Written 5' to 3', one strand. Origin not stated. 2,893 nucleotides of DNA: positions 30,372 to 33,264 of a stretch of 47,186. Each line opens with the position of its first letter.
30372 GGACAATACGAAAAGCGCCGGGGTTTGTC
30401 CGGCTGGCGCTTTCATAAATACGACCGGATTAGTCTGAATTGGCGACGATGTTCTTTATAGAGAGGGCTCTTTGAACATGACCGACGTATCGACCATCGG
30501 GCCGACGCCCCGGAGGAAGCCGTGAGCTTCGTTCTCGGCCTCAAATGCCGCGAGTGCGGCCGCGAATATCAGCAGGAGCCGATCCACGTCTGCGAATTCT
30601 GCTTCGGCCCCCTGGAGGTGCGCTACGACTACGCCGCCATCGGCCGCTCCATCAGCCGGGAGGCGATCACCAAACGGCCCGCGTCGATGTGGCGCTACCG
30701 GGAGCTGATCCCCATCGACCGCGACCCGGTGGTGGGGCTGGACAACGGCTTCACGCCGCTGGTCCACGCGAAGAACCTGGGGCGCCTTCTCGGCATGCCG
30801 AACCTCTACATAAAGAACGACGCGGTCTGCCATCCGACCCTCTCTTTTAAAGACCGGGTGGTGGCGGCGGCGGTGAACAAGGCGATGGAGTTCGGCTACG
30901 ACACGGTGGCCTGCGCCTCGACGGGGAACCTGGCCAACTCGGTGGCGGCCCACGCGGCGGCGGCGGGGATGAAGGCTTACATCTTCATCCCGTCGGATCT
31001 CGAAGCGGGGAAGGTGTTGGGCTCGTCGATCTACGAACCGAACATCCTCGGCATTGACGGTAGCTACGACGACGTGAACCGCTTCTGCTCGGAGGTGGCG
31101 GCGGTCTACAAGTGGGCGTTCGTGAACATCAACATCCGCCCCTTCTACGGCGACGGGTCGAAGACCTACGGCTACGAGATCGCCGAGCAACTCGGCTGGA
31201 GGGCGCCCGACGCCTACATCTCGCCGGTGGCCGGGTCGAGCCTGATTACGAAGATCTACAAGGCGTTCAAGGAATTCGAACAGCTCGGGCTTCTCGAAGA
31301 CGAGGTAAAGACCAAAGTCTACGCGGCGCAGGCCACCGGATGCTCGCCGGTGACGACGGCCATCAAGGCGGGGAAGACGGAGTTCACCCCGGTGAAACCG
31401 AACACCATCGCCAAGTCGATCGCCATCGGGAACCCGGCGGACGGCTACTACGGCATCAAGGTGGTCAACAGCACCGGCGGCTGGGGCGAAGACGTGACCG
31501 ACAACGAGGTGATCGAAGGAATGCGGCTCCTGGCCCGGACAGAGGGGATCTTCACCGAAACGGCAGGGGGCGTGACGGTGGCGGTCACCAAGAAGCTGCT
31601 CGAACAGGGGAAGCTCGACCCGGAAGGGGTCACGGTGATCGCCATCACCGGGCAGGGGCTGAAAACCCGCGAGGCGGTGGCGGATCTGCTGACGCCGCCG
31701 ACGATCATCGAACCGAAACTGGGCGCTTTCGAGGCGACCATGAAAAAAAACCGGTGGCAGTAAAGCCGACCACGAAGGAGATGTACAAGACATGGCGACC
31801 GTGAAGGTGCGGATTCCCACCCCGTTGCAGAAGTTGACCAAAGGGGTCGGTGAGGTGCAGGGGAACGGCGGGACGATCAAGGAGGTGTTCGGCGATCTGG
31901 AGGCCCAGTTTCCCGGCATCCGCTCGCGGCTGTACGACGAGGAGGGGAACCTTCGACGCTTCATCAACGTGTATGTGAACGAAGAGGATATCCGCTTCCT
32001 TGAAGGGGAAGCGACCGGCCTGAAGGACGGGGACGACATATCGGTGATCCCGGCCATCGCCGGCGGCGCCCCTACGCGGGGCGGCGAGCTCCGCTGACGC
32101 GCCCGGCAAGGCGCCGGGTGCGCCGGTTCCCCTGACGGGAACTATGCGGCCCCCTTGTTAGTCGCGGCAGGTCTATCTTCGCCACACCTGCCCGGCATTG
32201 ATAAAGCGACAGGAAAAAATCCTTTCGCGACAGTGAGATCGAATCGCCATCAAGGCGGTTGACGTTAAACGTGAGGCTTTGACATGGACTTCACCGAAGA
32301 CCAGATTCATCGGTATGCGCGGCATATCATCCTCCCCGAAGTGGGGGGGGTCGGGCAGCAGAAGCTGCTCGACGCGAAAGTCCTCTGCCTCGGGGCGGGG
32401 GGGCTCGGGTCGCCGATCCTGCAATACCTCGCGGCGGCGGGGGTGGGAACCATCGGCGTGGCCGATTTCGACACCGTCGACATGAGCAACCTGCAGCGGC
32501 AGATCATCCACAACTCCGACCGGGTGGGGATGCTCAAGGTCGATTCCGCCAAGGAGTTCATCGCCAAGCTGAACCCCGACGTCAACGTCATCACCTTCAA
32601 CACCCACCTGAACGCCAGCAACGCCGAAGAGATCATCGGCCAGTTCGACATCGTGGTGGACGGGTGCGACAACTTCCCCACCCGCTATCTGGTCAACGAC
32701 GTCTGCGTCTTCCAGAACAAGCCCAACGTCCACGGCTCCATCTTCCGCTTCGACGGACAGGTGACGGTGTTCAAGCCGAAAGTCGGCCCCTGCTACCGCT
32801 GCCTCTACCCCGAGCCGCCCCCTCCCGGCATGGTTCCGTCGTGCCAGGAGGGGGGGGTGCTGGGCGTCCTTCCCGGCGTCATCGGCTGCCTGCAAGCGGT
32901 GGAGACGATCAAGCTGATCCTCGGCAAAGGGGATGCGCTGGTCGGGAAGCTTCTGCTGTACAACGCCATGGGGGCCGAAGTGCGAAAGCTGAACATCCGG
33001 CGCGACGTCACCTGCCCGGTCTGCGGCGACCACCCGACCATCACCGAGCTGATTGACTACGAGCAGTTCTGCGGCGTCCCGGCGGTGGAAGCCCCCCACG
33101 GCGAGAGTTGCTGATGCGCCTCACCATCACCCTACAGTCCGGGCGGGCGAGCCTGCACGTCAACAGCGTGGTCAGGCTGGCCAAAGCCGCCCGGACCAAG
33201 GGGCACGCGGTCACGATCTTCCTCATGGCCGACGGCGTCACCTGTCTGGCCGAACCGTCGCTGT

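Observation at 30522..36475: Ten-gene operon fusing a CysO-type sulfur-carrier pathway, two PLP enzymes and a DsrEFH/TusA sulfur relay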

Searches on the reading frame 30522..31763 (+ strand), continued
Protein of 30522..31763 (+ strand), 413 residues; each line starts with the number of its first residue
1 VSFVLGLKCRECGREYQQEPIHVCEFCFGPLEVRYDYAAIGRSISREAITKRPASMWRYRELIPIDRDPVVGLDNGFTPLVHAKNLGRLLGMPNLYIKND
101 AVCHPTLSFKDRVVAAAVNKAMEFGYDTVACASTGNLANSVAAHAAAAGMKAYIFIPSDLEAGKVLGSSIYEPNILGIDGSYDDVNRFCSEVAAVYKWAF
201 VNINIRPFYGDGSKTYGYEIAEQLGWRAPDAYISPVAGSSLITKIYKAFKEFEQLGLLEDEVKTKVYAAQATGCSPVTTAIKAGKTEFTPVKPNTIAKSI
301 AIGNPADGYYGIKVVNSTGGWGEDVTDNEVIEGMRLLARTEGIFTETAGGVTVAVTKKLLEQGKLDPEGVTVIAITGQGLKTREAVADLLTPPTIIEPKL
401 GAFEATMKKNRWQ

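Call 71: search_protein_families(library=pfam, proteins=[L041:13817-16156:+], max_evalue=0.001)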
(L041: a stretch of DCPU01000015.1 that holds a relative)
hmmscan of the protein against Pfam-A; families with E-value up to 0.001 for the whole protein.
L041:13817-16156:+ (780 aa): 3 families
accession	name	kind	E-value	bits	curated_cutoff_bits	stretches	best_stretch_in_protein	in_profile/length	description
PF01077.27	NIR_SIR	-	2.1e-45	154.4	27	2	131-280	1-152/158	Nitrite and sulphite reductase 4Fe-4S domain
PF03460.22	NIR_SIR_ferr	-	5.5e-20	71.3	24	2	317-379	3-67/69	Nitrite/Sulfite reductase ferredoxin-like half domain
PF01206.22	TusA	-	3.3e-18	65.7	28.6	1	707-776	2-70/70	Sulfurtransferase TusA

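Call 72: find_encoding_contigs(protein=P0002, flank=8000, max_places=1)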
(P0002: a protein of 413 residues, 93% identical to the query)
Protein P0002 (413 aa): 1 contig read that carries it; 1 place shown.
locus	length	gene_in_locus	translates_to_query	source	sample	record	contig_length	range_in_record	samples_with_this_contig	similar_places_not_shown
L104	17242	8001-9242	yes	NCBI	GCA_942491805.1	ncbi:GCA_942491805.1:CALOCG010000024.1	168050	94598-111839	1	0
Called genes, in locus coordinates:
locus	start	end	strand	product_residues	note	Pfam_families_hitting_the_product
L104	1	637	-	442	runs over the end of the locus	PF01734:Patatin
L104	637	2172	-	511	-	PF13541:ChlI, PF00158:Sigma54_activat (faint), PF01078:Mg_chelatase, PF07728:AAA_5 (weak), PF00493:MCM (weak), PF13335:Mg_chelatase_C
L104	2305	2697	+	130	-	-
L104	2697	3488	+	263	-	PF08543:Phos_pyr_kin, PF00294:PfkB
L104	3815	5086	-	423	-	PF00460:Flg_bb_rod, PF22692:LlgE_F_G_D1, PF07559:FlgE_D2, PF06429:Flg_bbr_C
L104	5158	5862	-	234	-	PF03963:FlgD, PF13861:FLgD_tudor, PF13860:FlgD_ig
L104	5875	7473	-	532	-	PF02120:Flg_hook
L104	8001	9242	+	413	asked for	PF05810:NinF, PF00291:PALP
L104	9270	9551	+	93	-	PF02597:ThiS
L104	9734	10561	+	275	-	PF00899:ThiF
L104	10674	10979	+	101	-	PF02635:DsrE (weak)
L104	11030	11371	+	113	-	PF02635:DsrE (weak)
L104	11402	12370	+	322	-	PF00291:PALP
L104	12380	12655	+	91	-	-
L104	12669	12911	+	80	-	PF01206:TusA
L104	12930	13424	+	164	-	PF09383:NIL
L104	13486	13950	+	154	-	PF02082:Rrf2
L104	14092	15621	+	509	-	PF08447:PAS_3 (weak), PF00989:PAS, PF08448:PAS_4, PF13188:PAS_8 (weak), PF13426:PAS_9, PF08447:PAS_3, PF00990:GGDEF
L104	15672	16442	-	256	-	-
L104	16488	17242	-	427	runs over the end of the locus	PF01435:Peptidase_M48, PF00515:TPR_1 (faint), PF07719:TPR_2 (faint), PF13174:TPR_6 (faint), PF13371:TPR_9 (faint), PF13432:TPR_16, PF14559:TPR_19 (weak)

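Call 91: search_protein_families(library=pfam, proteins=[L022:11199-12368:+, L024:11960-13120:+, L056:12363-13457:+, L058:13655-14704:+, L065:12303-13403:+, L072:3088-4575:+, L044:11763-12563:+, L044:9148-9969:+, L024:14099-15166:+, L003:12434-12769:+], max_evalue=0.001)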
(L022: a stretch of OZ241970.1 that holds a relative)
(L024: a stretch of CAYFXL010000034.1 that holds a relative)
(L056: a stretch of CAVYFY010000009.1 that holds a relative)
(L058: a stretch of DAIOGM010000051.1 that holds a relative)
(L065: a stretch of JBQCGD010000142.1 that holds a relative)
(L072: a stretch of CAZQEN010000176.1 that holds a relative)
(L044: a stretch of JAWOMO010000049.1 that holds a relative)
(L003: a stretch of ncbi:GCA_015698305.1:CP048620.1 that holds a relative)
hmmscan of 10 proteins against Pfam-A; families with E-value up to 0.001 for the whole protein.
L022:11199-12368:+ (390 aa): 1 family
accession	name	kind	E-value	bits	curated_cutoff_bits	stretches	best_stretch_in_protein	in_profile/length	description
PF00899.27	ThiF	-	4.2e-76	255.7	28.1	1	54-285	1-231/238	ThiF family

L024:11960-13120:+ (387 aa): 2 families
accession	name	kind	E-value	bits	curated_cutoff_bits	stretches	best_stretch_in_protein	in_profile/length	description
PF00899.27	ThiF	-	5.2e-53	180.1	28.1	1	136-369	1-238/238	ThiF family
PF00581.25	Rhodanese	-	1.8e-18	67.3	22.2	1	24-117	1-101/102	Rhodanese-like domain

L056:12363-13457:+ (365 aa): 2 families
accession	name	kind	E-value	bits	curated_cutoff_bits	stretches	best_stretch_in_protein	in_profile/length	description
PF00899.27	ThiF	-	7.8e-72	241.7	28.1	1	28-258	1-230/238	ThiF family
PF01488.26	Shikimate_DH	-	0.00049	20.6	24.3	1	44-130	9-95/138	Shikimate / quinate 5-dehydrogenase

L058:13655-14704:+ (350 aa): 1 family
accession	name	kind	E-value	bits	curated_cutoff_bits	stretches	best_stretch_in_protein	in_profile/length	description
PF00899.27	ThiF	-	1.9e-71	240.4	28.1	1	13-243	1-230/238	ThiF family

L065:12303-13403:+ (367 aa): 1 family
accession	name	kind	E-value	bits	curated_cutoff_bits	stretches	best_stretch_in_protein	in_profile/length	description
PF00899.27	ThiF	-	1.2e-75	254.2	28.1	1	20-253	1-233/238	ThiF family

L072:3088-4575:+ (496 aa): 1 family
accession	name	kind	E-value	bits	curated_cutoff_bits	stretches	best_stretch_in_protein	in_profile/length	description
PF00899.27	ThiF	-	1.9e-74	250.2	28.1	1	158-392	1-234/238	ThiF family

L044:11763-12563:+ (267 aa): 1 family
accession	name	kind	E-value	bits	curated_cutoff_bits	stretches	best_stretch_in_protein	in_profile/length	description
PF00899.27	ThiF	-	2.4e-81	272.8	28.1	1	11-246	1-237/238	ThiF family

L044:9148-9969:+ (274 aa): 1 family
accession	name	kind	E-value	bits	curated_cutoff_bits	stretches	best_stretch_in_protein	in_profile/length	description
PF00899.27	ThiF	-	6e-86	287.9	28.1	1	15-249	1-237/238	ThiF family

L024:14099-15166:+ (356 aa): 2 families
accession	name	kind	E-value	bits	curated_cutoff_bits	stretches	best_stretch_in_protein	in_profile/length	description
PF00899.27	ThiF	-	3.2e-79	265.9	28.1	1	114-336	14-237/238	ThiF family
PF02597.26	ThiS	-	4.7e-13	49.9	22.5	1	6-92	1-76/76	ThiS family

L003:12434-12769:+ (111 aa): 1 family
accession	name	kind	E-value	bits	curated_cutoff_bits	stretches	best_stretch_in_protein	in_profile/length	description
PF01257.25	2Fe-2S_thioredx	-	0.00019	21.7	24.8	1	24-89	76-143/145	Thioredoxin-like [2Fe-2S] ferredoxin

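Call 95: find_encoding_contigs(protein=P0041, flank=7000, max_places=1)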
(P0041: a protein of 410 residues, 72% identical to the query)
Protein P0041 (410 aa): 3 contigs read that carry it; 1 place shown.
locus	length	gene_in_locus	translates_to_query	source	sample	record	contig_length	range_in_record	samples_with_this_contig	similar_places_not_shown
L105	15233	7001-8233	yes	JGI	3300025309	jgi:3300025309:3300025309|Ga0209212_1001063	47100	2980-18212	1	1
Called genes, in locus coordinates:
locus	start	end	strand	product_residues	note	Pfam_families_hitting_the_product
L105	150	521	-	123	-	PF24250:HVO_2718 (weak), PF13560:HTH_31, PF12844:HTH_19, PF13413:HTH_25 (weak), PF13443:HTH_26 (weak), PF01381:HTH_3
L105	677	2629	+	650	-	PF12564:TypeIII_RM_meth, PF01555:N6_N4_Mtase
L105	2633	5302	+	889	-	PF00270:DEAD, PF04851:ResIII, PF27159:HI_1054_N, PF27365:HI_1054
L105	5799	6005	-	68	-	-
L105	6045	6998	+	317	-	PF00291:PALP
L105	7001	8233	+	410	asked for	PF05810:NinF, PF00291:PALP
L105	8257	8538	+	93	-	PF02597:ThiS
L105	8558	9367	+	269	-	PF00899:ThiF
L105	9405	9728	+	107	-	PF02635:DsrE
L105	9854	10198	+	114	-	PF02635:DsrE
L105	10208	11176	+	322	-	PF00291:PALP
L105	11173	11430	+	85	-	-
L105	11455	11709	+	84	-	PF01206:TusA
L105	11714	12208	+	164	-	PF09383:NIL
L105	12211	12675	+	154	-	PF02082:Rrf2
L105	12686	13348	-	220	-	PF02527:GidB, PF05175:MTS (weak), PF13847:Methyltransf_31, PF08242:Methyltransf_12 (faint), PF13649:Methyltransf_25 (weak)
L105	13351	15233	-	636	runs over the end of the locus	PF01134:GIDA, PF12831:FAD_oxidored (weak), PF21680:GIDA_C_1st, PF13932:SAM_GIDA_C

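Call 96: find_encoding_contigs(protein=P0037, flank=7000, max_places=1)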
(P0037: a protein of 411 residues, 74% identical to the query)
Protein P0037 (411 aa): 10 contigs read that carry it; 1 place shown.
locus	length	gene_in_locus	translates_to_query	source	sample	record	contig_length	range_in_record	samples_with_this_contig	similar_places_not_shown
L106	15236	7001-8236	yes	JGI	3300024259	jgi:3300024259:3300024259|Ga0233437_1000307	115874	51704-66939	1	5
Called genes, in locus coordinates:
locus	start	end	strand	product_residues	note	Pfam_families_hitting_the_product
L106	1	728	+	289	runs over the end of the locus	PF04055:Radical_SAM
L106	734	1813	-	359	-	PF25063:ARM_TT21_C (faint), PF13174:TPR_6 (faint), PF13431:TPR_17 (faint), PF13432:TPR_16 (faint), PF00515:TPR_1 (faint), PF07719:TPR_2 (faint), PF12895:ANAPC3 (weak), PF13371:TPR_9 (weak), +5 more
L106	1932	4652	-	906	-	PF05170:AsmA (faint), PF05359:DUF748, PF13116:YhdP (weak)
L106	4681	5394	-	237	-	PF01553:Acyltransferase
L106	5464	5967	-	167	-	PF01656:CbiA (weak), PF03205:MobB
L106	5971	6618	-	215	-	PF12804:NTP_transf_3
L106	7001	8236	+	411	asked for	PF05810:NinF, PF00291:PALP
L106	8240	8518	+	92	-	PF02597:ThiS, PF09138:Urm1 (faint)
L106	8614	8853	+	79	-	PF09383:NIL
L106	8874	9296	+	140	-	PF01398:JAB, PF14464:Prok-JAB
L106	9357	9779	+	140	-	PF02082:Rrf2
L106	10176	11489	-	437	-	PF00909:Ammonium_transp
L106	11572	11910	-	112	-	PF00543:P-II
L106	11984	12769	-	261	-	-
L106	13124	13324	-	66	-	PF20095:DUF6485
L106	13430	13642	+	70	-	PF14716:HHH_8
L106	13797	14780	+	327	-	PF01966:HD, PF13487:HD_5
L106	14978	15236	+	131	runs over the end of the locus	PF07610:DUF1573, PF22544:HYDIN_VesB_CFA65-like_Ig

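Call 97: find_encoding_contigs(protein=P0117, flank=7000, max_places=1)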
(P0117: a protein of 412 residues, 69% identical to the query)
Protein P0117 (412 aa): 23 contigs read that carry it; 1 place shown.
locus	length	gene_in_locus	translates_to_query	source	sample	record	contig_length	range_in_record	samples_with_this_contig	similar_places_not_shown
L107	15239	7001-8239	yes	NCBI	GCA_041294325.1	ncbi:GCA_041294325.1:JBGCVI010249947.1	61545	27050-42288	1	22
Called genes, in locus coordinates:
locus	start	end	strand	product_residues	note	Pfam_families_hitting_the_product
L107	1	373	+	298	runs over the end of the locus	PF07963:N_methyl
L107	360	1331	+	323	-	PF21687:T2SSK_1st, PF12836:HHH_3 (faint)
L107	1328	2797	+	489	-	PF11104:PilM_2 (weak), PF05137:PilN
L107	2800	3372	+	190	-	PF10741:T2SSM_b (weak)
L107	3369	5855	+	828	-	PF21305:type_II_gspD_N0, PF03958:Secretin_N, PF00263:Secretin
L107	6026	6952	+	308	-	PF00291:PALP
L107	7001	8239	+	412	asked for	PF05810:NinF (weak), PF00291:PALP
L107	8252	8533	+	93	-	PF02597:ThiS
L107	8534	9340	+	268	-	PF00899:ThiF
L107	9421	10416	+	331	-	PF00291:PALP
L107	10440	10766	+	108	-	PF01257:2Fe-2S_thioredx (weak)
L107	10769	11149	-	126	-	PF07719:TPR_2 (faint)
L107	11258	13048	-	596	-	PF00664:ABC_membrane, PF00005:ABC_tran, PF02463:SMC_N (faint), PF13304:AAA_21 (faint)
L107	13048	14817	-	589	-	PF00664:ABC_membrane, PF00005:ABC_tran, PF02463:SMC_N (faint)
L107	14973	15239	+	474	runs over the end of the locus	PF00483:NTP_transferase, PF12804:NTP_transf_3 (weak), PF22640:ManC_GMP_beta-helix, PF01050:MannoseP_isomer, PF07883:Cupin_2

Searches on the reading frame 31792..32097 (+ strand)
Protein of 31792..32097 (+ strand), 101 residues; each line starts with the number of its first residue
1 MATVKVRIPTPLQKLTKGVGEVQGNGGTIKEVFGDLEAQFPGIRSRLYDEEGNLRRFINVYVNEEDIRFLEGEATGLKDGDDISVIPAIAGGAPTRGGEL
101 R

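Call 3: search_protein_families(library=pfam, proteins=[window:31792-32097:+], max_evalue=0.01)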
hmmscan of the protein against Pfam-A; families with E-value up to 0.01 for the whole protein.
window:31792-32097:+ (101 aa): 2 families
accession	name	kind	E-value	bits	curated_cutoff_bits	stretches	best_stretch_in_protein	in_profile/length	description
PF02597.26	ThiS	-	2.2e-14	54.2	22.5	1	6-92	1-76/76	ThiS family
PF09138.17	Urm1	-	0.0026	18.5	21.8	1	44-92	48-96/96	Urm1 (Ubiquitin related modifier)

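Call 4: search_protein_families(library=ncbifam, proteins=[window:31792-32097:+], max_evalue=0.01)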
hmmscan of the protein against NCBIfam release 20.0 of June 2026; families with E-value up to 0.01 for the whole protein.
window:31792-32097:+ (101 aa): 3 families
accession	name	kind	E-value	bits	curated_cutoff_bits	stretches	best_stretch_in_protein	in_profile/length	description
NF041918.1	SAMP1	equivalog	2.8e-14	53.4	60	1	23-92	22-91/91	ubiquitin-like small modifier protein 1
TIGR01687.1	moaD_arch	subfamily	9.8e-11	42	49.5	1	17-92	15-88/88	MoaD family protein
NF053661.1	Urm1_like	equivalog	0.00055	20.1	70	1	18-92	13-79/79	Urm1-like protein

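Call 44: search_solved_structures(query=window:31792-32097:+, max_evalue=1, show_alignments=2)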
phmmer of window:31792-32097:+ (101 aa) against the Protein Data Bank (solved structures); distinct sequences matched with E-value up to 1: 13.
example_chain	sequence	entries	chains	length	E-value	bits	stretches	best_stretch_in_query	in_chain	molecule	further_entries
3dwg_C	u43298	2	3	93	9.8e-22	80.4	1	4-92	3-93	9.5 kDa culture filtrate antigen cfp10A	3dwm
4n6e_B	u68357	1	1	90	4.8e-21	78.2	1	4-92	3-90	ThiS/MoaD family protein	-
2m19_A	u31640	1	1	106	2.9e-10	43.6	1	26-92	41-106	Molybdopterin converting factor subunit 1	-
1v8c_A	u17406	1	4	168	1.3e-08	38.4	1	14-94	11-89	MoaD related protein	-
2l52_A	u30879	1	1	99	6.5e-07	32.9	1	1-92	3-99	METHANOSARCINA ACETIVORANS SAMP1 HOMOLOG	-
2g1e_A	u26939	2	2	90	0.00012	25.6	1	4-92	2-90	hypothetical protein Ta0895 | Putative uncharacterized protein Ta0895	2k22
2l83_A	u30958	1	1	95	0.00043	23.8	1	24-93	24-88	Small archaeal modifier protein 1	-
3po0_A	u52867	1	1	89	0.001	22.6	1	24-92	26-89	Small archaeal modifier protein 1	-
4hro_A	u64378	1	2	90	0.0011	22.5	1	24-92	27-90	Small archaeal modifier protein 1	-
3rpf_C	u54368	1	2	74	0.041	17.5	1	39-92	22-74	Molybdopterin converting factor, subunit 1 (MoaD)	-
11cu_A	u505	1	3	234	0.057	17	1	42-81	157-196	ZnO48_baseKO_ES_Complex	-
9vj8_A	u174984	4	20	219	0.42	14.2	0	9-67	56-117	Type II-A CRISPR-associated protein Csn2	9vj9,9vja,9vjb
3s5u_A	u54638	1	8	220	0.58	13.8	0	9-66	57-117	Putative uncharacterized protein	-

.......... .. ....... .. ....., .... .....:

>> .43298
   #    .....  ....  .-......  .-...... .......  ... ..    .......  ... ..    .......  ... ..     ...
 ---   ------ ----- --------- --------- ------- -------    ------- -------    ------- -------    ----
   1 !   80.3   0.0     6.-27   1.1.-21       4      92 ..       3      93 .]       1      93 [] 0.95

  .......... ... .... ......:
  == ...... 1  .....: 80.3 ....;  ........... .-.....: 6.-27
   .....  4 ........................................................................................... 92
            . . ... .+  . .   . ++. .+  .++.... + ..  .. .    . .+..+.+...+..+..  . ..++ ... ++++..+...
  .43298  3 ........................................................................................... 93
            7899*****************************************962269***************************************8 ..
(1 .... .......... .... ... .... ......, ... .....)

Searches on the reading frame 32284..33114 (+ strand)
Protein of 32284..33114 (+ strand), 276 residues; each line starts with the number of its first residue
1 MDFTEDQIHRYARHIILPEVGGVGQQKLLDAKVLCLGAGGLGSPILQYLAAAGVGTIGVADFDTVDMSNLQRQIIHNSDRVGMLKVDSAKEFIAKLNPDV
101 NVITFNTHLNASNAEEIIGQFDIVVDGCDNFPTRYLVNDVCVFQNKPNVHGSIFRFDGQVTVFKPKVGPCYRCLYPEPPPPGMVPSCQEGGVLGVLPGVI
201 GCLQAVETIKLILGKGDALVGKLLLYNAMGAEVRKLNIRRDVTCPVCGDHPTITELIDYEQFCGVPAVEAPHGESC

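Call 3: search_protein_families(library=pfam, proteins=[window:32284-33114:+], max_evalue=0.01)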
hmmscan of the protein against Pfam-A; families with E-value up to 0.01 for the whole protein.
window:32284-33114:+ (276 aa): 2 families
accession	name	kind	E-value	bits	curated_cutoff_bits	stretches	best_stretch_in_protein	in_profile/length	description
PF00899.27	ThiF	-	1.2e-84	283.6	28.1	1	11-246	1-238/238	ThiF family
PF03435.24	Sacchrp_dh_NADP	-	0.00098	19.9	25.1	1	33-127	1-75/129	Saccharopine dehydrogenase NADP binding domain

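Call 4: search_protein_families(library=ncbifam, proteins=[window:32284-33114:+], max_evalue=0.01)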
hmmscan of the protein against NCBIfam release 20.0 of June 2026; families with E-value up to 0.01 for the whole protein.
window:32284-33114:+ (276 aa): 24 families
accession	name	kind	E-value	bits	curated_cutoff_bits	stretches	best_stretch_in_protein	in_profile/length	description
NF006444.0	PRK08762.1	equivalog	5e-124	413.8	449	1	4-265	121-385/387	molybdopterin-synthase adenylyltransferase MoeB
NF005646.0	PRK07411.1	equivalog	4e-120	401.5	633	1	2-270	10-272/390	molybdopterin-synthase adenylyltransferase MoeB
NF005902.0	PRK07878.1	equivalog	8.1e-111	370.7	647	1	3-270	15-280/392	adenylyltransferase/sulfurtransferase MoeZ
NF047750.1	SAMPActivE1UbaA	equivalog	1.4e-110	368.9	450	1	4-265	6-267/270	SAMP-activating enzyme E1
NF004281.0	PRK05690.1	subfamily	1.7e-93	312.4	266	1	3-248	5-249/250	molybdopterin-synthase adenylyltransferase MoeB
TIGR02356.1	adenyl_thiF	equivalog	2.2e-74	249.2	275.25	1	10-212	1-203/203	thiazole biosynthesis adenylyltransferase ThiF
TIGR02355.1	moeB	equivalog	1.5e-68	230.8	376.55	1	9-247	3-240/240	molybdopterin-synthase adenylyltransferase MoeB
NF004111.0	PRK05600.1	equivalog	2.5e-68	230.9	437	1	5-243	16-257/371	ThiF family adenylyltransferase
NF006204.0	PRK08328.1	equivalog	2.7e-47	161.3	339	1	4-227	3-220/231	hypothetical protein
NF009123.0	PRK12475.1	subfamily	1.6e-42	146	510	1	9-259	3-255/338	MoeB/ThiF family adenylyltransferase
NF006395.0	PRK08644.1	equivalog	1e-27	97.1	159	1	25-142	25-141/215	sulfur carrier protein ThiS adenylyltransferase ThiF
NF006077.0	PRK08223.1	equivalog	2.1e-20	72.9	266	1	24-166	22-166/296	hypothetical protein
TIGR02354.1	thiF_fam2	equivalog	3.7e-20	72.7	152.2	1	26-139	17-129/200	thiamine biosynthesis protein ThiF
TIGR01408.1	Ube1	subfamily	1.3e-16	59.6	750.05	1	20-187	409-583/1008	ubiquitin-activating enzyme E1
NF011696.0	PRK15116.1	equivalog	1.6e-14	54.3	304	1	26-134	26-135/268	tRNA cyclic N6-threonylcarbamoyladenosine(37) synthase TcdA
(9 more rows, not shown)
